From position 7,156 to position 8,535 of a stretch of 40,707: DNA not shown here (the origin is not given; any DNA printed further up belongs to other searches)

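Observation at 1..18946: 14-gene co-directional glycan operon with a complete CMP-nonulosonic (sialic-acid-type) branch plus heavy tailoring, in a CPR-like genome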

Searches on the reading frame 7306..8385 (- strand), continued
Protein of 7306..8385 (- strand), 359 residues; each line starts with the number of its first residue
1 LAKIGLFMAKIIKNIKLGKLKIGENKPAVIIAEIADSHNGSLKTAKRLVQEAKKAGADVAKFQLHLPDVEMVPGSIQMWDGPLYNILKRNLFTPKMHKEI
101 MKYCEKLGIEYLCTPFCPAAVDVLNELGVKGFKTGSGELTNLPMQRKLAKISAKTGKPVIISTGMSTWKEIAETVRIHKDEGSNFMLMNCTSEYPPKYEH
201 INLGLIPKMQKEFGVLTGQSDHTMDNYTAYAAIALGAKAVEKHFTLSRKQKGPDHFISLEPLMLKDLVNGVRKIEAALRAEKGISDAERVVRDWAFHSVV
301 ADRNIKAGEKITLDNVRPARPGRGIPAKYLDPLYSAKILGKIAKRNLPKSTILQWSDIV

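Call 26: find_encoding_contigs(protein=P0007, flank=10000, max_places=2)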
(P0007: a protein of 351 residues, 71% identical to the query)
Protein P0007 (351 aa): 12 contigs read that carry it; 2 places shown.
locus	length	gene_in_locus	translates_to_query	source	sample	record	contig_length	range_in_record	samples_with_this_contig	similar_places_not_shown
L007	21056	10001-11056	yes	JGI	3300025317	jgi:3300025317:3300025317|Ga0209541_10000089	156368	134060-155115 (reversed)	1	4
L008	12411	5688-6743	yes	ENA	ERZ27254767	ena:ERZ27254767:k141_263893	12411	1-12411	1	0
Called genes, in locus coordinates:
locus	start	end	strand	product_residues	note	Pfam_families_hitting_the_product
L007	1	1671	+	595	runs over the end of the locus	PF00664:ABC_membrane, PF00005:ABC_tran, PF02463:SMC_N (faint)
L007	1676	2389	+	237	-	PF02348:CTP_transf_3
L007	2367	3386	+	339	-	PF01408:GFO_IDH_MocA, PF03807:F420_oxidored (weak), PF22725:GFO_IDH_MocA_C3, PF02894:GFO_IDH_MocA_C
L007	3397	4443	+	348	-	PF03102:NeuB, PF08666:SAF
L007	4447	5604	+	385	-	PF02350:Epimerase_2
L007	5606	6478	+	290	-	PF01073:3Beta_HSD, PF01370:Epimerase, PF03435:Sacchrp_dh_NADP (faint), PF04321:RmlD_sub_bind (faint), PF05368:NmrA (weak), PF16363:GDP_Man_Dehyd, PF13460:NAD_binding_10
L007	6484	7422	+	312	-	PF07021:MetW (weak), PF13489:Methyltransf_23, PF13847:Methyltransf_31, PF08241:Methyltransf_11, PF08242:Methyltransf_12, PF13649:Methyltransf_25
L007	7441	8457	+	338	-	PF05368:NmrA, PF00106:adh_short (weak), PF01073:3Beta_HSD, PF01370:Epimerase, PF02719:Polysacc_synt_2, PF04321:RmlD_sub_bind, PF13460:NAD_binding_10, PF16363:GDP_Man_Dehyd, +1 more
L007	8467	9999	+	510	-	-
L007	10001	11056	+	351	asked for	PF03102:NeuB, PF08666:SAF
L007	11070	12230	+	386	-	PF02350:Epimerase_2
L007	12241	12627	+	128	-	PF00571:CBS (weak)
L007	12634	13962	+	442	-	-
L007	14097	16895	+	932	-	PF00224:PK, PF14306:PUA_2, PF01747:ATP-sulfurylase, PF01583:APS_kinase, PF00448:SRP54 (weak), PF01656:CbiA (weak), PF08433:KTI12 (weak), PF13671:AAA_33 (weak), +2 more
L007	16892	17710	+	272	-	PF00459:Inositol_P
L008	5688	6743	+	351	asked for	PF03102:NeuB, PF08666:SAF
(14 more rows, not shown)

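Call 34: find_related_loci(query=A1, collection=genome_contigs, flank=10000)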
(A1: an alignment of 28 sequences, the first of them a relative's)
Query A1 (352 aa) in genome_contigs; peptide patterns used: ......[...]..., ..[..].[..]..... (x = any residue, [..] = any of these).
600 stretches matched a pattern (row limit reached: there are more); 598 encode a relative of the query (tblastn E <= 1e-3); the best 80 are kept; 80 distinct loci.
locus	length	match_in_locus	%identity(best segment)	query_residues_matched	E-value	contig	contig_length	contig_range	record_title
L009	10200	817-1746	81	1-351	0e+0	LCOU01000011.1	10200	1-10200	MAG: Parcubacteria group bacterium GW2011_GWA2_47_8b UY12_C0011, whole genome shotgun sequence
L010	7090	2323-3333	58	6-351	2e-122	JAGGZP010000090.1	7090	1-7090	MAG: bacterium isolate AUK207 PB_MBMC_161_c_000000000006, whole genome shotgun sequence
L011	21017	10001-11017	53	8-351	1e-120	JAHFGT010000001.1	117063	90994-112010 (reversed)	MAG: Candidatus Omnitrophota bacterium isolate nzgw321 NODE_185_length_117064_cov_4.152681, whole genome shotgun sequenc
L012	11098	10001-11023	43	5-352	5e-84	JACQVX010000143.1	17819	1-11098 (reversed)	MAG: Planctomycetota bacterium isolate NC_groundwater_1474_Ag_S-0.65um_73_34 S_p65_S5_coassembly_k141_2825456, whole gen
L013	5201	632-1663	44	6-352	4e-83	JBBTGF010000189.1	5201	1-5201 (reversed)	MAG: Elusimicrobiota bacterium isolate H32-bin141_1 H32_bin141_1_000000000189, whole genome shotgun sequence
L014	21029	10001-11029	42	5-351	4e-80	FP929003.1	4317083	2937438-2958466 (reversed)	Candidatus Nitrospira defluvii chromosome, complete genome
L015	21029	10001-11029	42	5-351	6e-81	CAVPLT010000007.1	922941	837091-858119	MAG: uncultured Nitrospiraceae bacterium isolate MFD00392.bin.1.91 genome assembly, contig: contig_6589, whole genome sh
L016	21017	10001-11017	41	8-351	2e-73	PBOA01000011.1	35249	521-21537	MAG: Chloroflexota bacterium isolate SP196 161650, whole genome shotgun sequence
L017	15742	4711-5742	39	5-348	3e-70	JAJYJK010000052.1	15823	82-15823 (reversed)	MAG: Nitrospirae bacterium isolate DBS2-1.bin159 NODE_6729_length_15823_cov_4.423739, whole genome shotgun sequence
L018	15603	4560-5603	36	6-352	6e-70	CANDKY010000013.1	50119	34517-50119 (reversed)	MAG TPA_asm: uncultured Lachnospiraceae bacterium isolate ERR6760096_bin.23_metawrap_v1.3_MAG genome assembly, contig: E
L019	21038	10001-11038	40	8-348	2e-68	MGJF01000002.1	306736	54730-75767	MAG: Candidatus Yanofskybacteria bacterium RIFCSPHIGHO2_01_FULL_43_32 rifcsphigho2_01_scaffold_161, whole genome shotgun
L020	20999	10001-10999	40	8-340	1e-67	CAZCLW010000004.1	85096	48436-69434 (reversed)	MAG TPA_asm: uncultured Planctomycetales bacterium isolate SRP239054_co1_195 genome assembly, contig: NODE_152_length_85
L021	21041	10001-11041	35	6-351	5e-67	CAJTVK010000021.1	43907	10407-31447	MAG TPA_asm: uncultured Lachnospiraceae bacterium isolate MGBC108457 genome assembly, contig: MGBC108457.21, whole genom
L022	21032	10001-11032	38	6-351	2e-66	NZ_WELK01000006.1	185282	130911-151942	Pseudomonas sp. R-28-1W-6 NODE_6_length_185282_cov_359.380004, whole genome shotgun sequence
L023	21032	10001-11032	39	8-351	1e-65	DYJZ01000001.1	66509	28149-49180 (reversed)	MAG TPA_asm: Thermoanaerobaculum aquaticum isolate SulCav_AS07-7_38_42 SulCav_AS07_7_324_length_66509_cov_25_475472, who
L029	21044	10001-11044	37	6-351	6e-64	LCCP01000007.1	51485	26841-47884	MAG: Parcubacteria group bacterium GW2011_GWC2_42_12 UU95_C0007, whole genome shotgun sequence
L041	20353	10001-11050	37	3-351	6e-61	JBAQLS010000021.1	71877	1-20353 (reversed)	MAG: Carboxydocellales bacterium isolate MFD12068_ilm_asm_bin15 k127_51564, whole genome shotgun sequence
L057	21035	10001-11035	35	3-351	5e-59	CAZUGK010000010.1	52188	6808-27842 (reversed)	MAG TPA_asm: uncultured Clostridiaceae bacterium isolate binchicken_co104_9 genome assembly, contig: NODE_508_length_521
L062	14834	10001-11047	36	4-351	8e-59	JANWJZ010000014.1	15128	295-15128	MAG: Halanaerobiales bacterium isolate CRAIB_MAG80 c_000000011794, whole genome shotgun sequence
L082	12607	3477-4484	38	8-339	2e-57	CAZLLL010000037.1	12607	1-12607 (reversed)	MAG TPA_asm: uncultured Methylomonas sp. isolate binchicken_co53_173 genome assembly, contig: NODE_3093_length_12607_cov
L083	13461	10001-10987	36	23-348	2e-57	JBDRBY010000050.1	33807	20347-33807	MAG: Candidatus Omnitrophota bacterium isolate MEGAHIT-group-1.154 k141_1288196, whole genome shotgun sequence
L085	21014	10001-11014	37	9-347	3e-57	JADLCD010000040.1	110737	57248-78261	MAG: Chitinophagaceae bacterium isolate SJ21 c_000000426009, whole genome shotgun sequence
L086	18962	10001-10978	37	19-340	9e-57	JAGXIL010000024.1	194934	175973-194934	MAG: Gillisia sp. isolate LH_M85 k141_248590, whole genome shotgun sequence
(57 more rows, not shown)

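Call 37: find_encoding_contigs(protein=P0002, flank=10000, max_places=3)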
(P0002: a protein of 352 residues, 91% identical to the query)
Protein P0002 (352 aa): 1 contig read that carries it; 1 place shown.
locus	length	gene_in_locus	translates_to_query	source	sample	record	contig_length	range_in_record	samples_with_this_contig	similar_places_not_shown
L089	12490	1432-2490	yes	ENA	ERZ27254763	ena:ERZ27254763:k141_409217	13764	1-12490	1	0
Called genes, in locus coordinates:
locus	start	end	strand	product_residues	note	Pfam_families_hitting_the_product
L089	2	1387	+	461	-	?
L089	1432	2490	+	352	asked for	PF03102:NeuB, PF08666:SAF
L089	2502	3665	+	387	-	PF02350:Epimerase_2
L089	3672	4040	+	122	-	PF00571:CBS (weak)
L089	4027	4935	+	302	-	PF01522:Polysacc_deac_1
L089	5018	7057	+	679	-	PF02310:B12-binding, PF04055:Radical_SAM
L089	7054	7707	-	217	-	PF13489:Methyltransf_23, PF07021:MetW (weak), PF13847:Methyltransf_31, PF08241:Methyltransf_11, PF08242:Methyltransf_12, PF13649:Methyltransf_25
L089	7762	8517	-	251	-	PF03141:Methyltransf_29 (weak), PF13489:Methyltransf_23, PF13847:Methyltransf_31, PF08241:Methyltransf_11, PF08242:Methyltransf_12, PF13649:Methyltransf_25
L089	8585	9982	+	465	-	PF04464:Glyphos_transf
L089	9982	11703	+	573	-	PF13522:GATase_6, PF13537:GATase_7, PF00733:Asn_synthase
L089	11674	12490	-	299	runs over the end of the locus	-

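Call 43: search_protein_families(library=pfam, proteins=[L085:8316-9326:+, L041:3713-4927:+, L082:5641-6690:+, L083:9337-9990:+, L012:8143-9282:+, L086:16482-17240:+, L029:5689-7491:+, L057:14388-15452:+, L020:15326-16447:+, L062:8277-9248:+], max_evalue=0.00001)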
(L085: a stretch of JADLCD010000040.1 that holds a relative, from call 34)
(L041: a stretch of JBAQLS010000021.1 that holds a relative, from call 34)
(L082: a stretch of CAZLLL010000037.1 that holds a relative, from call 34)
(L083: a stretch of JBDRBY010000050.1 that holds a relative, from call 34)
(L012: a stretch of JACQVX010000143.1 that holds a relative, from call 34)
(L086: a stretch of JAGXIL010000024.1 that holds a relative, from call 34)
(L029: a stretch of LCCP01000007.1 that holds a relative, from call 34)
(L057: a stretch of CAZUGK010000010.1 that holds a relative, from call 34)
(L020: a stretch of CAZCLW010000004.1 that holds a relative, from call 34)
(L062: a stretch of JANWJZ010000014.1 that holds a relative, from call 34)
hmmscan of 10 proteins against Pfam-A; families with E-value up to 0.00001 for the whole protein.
L085:8316-9326:+ (337 aa): 9 families
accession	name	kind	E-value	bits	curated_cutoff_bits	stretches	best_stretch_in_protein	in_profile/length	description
PF16363.11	GDP_Man_Dehyd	-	1.4e-70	238.8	27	1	14-317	1-332/332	GDP-mannose 4,6 dehydratase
PF01370.27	Epimerase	-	4.1e-53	180.7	20.9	1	13-250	1-240/240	NAD dependent epimerase/dehydratase family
PF01073.25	3Beta_HSD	-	8.5e-24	84.5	22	1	14-231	1-223/280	3-beta hydroxysteroid dehydrogenase/isomerase family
PF02719.21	Polysacc_synt_2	-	2e-21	76.9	20.2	1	13-299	1-281/293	Polysaccharide biosynthesis protein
PF07993.18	NAD_binding_4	-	1.6e-18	67.3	20.1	1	15-189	1-209/258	Male sterility protein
PF13460.12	NAD_binding_10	-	1.9e-13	51.1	27.2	1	17-185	1-144/184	NAD(P)H-binding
PF05368.20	NmrA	-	8e-09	35.9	27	1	11-131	3-105/298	NmrA-like family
PF00106.31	adh_short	-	4.7e-08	33.2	26.6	1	11-171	1-163/195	short chain dehydrogenase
PF04321.23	RmlD_sub_bind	-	3.6e-07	30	27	1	12-165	2-133/287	RmlD substrate binding domain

L041:3713-4927:+ (405 aa): 5 families
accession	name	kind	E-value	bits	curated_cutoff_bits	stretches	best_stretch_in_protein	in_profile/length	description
PF01041.23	DegT_DnrJ_EryC1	-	1.6e-128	429.4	19.8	1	31-393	4-359/360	DegT/DnrJ/EryC1/StrS aminotransferase family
PF00155.27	Aminotran_1_2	-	3.2e-13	50.1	19.7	1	52-179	42-192/361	Aminotransferase class I and II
PF01053.26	Cys_Met_Meta_PP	-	3.5e-08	32.8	27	1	50-218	51-218/381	Cys/Met metabolism PLP-dependent enzyme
PF00266.25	Aminotran_5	-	1.3e-06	28.1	21.5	1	52-178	44-181/371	Aminotransferase class-V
PF01212.27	Beta_elim_lyase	-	1.9e-06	27.9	27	1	50-180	31-176/288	Beta-eliminating lyase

L082:5641-6690:+ (350 aa): 3 families
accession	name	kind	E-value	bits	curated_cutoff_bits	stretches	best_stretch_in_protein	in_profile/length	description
PF00483.29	NTP_transferase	-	8.1e-45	153.7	21.2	1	122-345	1-242/245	Nucleotidyl transferase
PF00571.33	CBS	-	5.2e-12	46.3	24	0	8-53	10-55/57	CBS domain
PF12804.13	NTP_transf_3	-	2.6e-08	34.6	27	1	124-237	2-108/160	MobA-like NTP transferase domain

L083:9337-9990:+ (218 aa): 3 families
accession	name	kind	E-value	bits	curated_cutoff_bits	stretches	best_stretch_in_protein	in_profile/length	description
PF00132.30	Hexapep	-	6.1e-18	64.1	27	2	164-198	2-36/36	Bacterial transferase hexapeptide (six repeats)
PF17836.7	PglD_N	-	1.9e-13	51.2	23.4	1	8-88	1-77/78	PglD N-terminal domain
PF25084.1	LbH_EIF2B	-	6.6e-08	33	54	1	104-189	22-104/105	EIF2B subunit epsilon LbH domain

L012:8143-9282:+ (380 aa): 3 families
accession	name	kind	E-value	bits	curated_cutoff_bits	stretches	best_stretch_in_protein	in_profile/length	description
PF22725.1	GFO_IDH_MocA_C3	-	1.8e-22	80.1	27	1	180-302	3-123/124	GFO/IDH/MocA C-terminal domain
PF01408.29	GFO_IDH_MocA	-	7.1e-19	69.1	24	1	53-170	1-120/120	Oxidoreductase family, NAD-binding Rossmann fold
PF02894.22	GFO_IDH_MocA_C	-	1.3e-17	64.8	22.9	1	184-379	3-217/218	Oxidoreductase family, C-terminal alpha/beta domain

L086:16482-17240:+ (253 aa): 4 families
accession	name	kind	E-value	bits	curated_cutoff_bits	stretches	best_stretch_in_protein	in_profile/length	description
PF13561.12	adh_short_C2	-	7.8e-47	160.3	27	1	23-251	8-236/236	Enoyl-(Acyl carrier protein) reductase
PF00106.31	adh_short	-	8.7e-31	107.4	26.6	1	12-195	1-182/195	short chain dehydrogenase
PF01370.27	Epimerase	-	5.8e-09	36.2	20.9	1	14-220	1-204/240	NAD dependent epimerase/dehydratase family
PF04321.23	RmlD_sub_bind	-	4.9e-06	26.3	27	1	14-72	3-60/287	RmlD substrate binding domain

L029:5689-7491:+ (601 aa): 3 families
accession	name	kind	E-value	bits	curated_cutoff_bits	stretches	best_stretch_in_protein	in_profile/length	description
PF00005.33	ABC_tran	-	2.3e-34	119.4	25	1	380-529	1-137/137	ABC transporter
PF00664.28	ABC_membrane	-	3.8e-14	53.5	28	1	71-296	22-249/274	ABC transporter transmembrane region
PF02463.25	SMC_N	-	4.3e-07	30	40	1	391-571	25-211/220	RecF/RecN/SMC N terminal domain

L057:14388-15452:+ (355 aa): 1 family
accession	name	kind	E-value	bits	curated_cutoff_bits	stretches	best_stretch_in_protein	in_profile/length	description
PF04101.22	Glyco_tran_28_C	-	3.4e-06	27.6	22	1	191-333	5-153/166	Glycosyltransferase family 28 C-terminal domain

L020:15326-16447:+ (374 aa): 0 families

L062:8277-9248:+ (324 aa): 4 families
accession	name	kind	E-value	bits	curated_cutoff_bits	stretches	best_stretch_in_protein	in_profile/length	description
PF21360.3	PylC-like_N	-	2.3e-30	105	27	1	4-100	1-95/96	PylC-like, N-terminal domain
PF15632.11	ATPgrasp_Ter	-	2.8e-25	89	29.1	1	177-293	2-111/131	ATP-grasp in the biosynthetic pathway with Ter operon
PF02655.19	ATP-grasp_3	-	2.4e-23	83.4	23.2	1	111-270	1-159/160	ATP-grasp domain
PF13535.11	ATP-grasp_4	-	3.1e-08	33.8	27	0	145-270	2-155/160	ATP-grasp domain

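Call 89: find_encoding_contigs(protein=P0099, flank=6000, max_places=2)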
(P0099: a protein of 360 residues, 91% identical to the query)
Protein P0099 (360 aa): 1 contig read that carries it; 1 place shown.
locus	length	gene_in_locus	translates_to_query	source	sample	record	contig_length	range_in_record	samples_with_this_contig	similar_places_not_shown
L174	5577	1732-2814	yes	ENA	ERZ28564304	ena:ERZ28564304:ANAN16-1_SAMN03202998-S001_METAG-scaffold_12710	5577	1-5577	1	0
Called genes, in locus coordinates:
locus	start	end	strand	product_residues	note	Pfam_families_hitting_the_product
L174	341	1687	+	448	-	PF04464:Glyphos_transf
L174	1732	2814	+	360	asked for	PF03102:NeuB, PF00953:Glycos_transf_4 (weak)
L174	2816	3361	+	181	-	-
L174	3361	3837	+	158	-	PF01098:FTSW_RODA_SPOVE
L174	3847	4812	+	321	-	-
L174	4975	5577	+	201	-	?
